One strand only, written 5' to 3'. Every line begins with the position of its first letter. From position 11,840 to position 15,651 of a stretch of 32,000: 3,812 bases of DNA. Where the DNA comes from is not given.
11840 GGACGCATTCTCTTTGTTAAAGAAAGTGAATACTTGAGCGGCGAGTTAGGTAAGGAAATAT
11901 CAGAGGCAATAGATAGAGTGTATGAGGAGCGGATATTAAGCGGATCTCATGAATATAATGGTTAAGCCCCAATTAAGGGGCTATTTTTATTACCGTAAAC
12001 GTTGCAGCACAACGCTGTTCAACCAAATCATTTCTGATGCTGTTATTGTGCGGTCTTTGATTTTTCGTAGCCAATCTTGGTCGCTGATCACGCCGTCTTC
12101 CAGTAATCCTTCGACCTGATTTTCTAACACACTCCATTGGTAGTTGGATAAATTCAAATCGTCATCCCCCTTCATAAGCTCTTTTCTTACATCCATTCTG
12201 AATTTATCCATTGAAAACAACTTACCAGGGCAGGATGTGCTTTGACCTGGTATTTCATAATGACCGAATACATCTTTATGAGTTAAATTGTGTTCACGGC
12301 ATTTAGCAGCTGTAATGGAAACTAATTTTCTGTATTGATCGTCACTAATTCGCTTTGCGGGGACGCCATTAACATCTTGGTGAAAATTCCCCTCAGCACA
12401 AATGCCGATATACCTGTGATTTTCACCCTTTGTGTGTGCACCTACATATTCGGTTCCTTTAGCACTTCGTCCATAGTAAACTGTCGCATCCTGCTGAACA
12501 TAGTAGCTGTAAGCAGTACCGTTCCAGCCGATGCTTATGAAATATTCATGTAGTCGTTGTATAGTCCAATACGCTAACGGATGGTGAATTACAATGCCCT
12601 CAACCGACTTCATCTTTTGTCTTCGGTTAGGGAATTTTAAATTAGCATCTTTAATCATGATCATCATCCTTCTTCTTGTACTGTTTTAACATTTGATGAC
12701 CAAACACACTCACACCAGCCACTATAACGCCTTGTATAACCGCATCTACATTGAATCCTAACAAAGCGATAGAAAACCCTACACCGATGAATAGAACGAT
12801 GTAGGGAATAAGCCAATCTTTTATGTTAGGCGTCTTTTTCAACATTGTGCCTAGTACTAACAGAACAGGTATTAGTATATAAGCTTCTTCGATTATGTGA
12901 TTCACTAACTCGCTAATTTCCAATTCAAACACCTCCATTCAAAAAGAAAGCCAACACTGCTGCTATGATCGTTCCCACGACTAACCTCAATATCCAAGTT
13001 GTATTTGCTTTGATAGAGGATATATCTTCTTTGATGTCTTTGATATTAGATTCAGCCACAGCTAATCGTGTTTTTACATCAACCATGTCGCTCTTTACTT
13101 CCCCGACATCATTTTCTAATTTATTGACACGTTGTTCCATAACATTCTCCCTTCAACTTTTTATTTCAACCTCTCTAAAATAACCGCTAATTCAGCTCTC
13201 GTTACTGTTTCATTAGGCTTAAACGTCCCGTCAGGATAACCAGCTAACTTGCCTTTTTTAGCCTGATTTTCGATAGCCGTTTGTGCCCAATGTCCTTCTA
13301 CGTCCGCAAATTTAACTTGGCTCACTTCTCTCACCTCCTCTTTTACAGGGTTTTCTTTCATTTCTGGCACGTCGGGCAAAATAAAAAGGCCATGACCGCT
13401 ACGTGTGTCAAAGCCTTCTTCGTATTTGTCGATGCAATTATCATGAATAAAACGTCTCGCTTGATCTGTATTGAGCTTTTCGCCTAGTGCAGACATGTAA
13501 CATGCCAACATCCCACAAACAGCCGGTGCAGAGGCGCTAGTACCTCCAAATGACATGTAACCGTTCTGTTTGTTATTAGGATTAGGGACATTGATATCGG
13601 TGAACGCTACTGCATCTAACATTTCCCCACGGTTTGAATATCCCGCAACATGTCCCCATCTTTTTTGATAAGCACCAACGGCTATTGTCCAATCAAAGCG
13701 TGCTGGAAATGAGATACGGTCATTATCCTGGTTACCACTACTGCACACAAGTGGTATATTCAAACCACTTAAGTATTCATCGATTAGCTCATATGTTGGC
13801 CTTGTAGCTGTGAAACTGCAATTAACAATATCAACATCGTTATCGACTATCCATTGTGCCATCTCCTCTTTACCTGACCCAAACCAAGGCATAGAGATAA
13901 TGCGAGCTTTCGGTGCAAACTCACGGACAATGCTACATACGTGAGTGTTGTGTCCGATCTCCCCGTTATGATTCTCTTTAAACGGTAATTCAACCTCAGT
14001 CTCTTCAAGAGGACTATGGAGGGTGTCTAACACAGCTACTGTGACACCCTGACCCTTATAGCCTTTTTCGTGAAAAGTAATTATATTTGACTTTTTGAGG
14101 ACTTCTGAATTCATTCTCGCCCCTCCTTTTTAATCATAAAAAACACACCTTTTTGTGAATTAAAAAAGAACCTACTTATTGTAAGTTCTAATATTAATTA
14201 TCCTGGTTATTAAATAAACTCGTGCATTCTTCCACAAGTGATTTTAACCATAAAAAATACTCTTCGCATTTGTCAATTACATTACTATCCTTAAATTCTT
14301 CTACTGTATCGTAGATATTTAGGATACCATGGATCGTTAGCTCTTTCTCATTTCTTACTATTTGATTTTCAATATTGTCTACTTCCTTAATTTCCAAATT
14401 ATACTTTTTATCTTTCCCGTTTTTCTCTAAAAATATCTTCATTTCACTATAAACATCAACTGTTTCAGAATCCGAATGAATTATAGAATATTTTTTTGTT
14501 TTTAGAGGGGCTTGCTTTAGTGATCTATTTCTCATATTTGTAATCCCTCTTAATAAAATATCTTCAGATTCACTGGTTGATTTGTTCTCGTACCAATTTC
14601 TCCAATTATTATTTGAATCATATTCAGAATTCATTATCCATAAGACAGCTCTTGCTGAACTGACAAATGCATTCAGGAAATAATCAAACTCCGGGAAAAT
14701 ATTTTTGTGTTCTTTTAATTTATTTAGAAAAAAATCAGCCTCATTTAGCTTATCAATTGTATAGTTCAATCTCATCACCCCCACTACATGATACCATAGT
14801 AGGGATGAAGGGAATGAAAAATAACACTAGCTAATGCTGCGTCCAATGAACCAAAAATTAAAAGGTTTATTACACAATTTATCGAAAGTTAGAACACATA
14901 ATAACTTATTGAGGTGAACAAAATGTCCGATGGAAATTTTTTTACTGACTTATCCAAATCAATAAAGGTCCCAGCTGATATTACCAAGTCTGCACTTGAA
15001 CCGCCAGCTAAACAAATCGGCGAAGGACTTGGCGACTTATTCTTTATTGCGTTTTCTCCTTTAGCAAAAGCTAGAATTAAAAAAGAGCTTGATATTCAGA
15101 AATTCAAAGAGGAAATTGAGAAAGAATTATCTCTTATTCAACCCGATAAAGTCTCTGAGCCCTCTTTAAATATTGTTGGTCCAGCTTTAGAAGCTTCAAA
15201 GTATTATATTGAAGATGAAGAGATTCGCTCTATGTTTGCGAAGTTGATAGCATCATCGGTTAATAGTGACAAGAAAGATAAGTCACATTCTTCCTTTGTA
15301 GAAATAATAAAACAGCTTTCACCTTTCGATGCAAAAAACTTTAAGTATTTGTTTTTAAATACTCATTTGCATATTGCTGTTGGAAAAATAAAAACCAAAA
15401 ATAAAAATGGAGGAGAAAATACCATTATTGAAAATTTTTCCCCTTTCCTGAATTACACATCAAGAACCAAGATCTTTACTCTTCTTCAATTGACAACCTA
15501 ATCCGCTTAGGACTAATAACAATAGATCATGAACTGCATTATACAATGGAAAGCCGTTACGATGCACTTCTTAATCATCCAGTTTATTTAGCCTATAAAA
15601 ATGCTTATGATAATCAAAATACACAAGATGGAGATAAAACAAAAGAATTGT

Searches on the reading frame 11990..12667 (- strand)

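Call 89: search_protein_families(library=phrogs, proteins=[window:11990-12667:-], max_evalue=0.00001)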
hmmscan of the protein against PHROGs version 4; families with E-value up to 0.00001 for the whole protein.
window:11990-12667:- (225 aa): 7 families
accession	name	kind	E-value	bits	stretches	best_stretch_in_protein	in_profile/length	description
phrog_1493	-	lysis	1.2e-21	78.4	1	8-167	16-174/394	endolysin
phrog_35436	-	lysis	1.6e-16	61.4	1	5-162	3-149/266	amidase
phrog_822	-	lysis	2.1e-14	54.8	1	12-148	14-146/215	amidase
phrog_1794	-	lysis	6.9e-10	39.8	1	12-169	42-204/336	amidase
phrog_880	-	lysis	1.1e-08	35.9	1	17-166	188-337/435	endolysin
phrog_833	-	lysis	8.1e-08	33.3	1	12-155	20-154/294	endolysin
phrog_14048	-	lysis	6e-06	27.1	1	20-169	25-174/305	endolysin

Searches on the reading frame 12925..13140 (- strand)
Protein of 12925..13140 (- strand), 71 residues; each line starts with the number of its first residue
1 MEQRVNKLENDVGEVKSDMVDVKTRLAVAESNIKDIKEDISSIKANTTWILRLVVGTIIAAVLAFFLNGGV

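Call 116: search_protein_families(library=pfam, proteins=[window:12925-13140:-], max_evalue=0.001)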
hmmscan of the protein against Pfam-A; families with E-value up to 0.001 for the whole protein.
window:12925-13140:- (71 aa): 1 family
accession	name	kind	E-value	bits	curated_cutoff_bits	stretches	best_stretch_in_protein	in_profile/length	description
PF10779.14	XhlA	-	5.7e-17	62.1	34.7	1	1-65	2-66/67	Haemolysin XhlA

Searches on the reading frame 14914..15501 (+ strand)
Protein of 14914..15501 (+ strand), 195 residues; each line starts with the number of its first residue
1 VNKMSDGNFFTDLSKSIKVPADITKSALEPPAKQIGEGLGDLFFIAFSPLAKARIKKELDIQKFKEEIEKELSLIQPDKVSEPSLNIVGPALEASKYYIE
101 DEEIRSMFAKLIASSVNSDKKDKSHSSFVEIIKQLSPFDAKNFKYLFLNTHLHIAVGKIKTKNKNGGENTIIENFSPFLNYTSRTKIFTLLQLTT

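Call 116: search_protein_families(library=pfam, proteins=[window:14914-15501:+], max_evalue=0.001)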
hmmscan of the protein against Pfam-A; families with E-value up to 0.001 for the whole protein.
window:14914-15501:+ (195 aa): 1 family
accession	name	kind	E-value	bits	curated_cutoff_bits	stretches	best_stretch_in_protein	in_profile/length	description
PF14337.13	Abi_alpha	-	1.7e-35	123.2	29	1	57-179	2-119/196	Abortive infection alpha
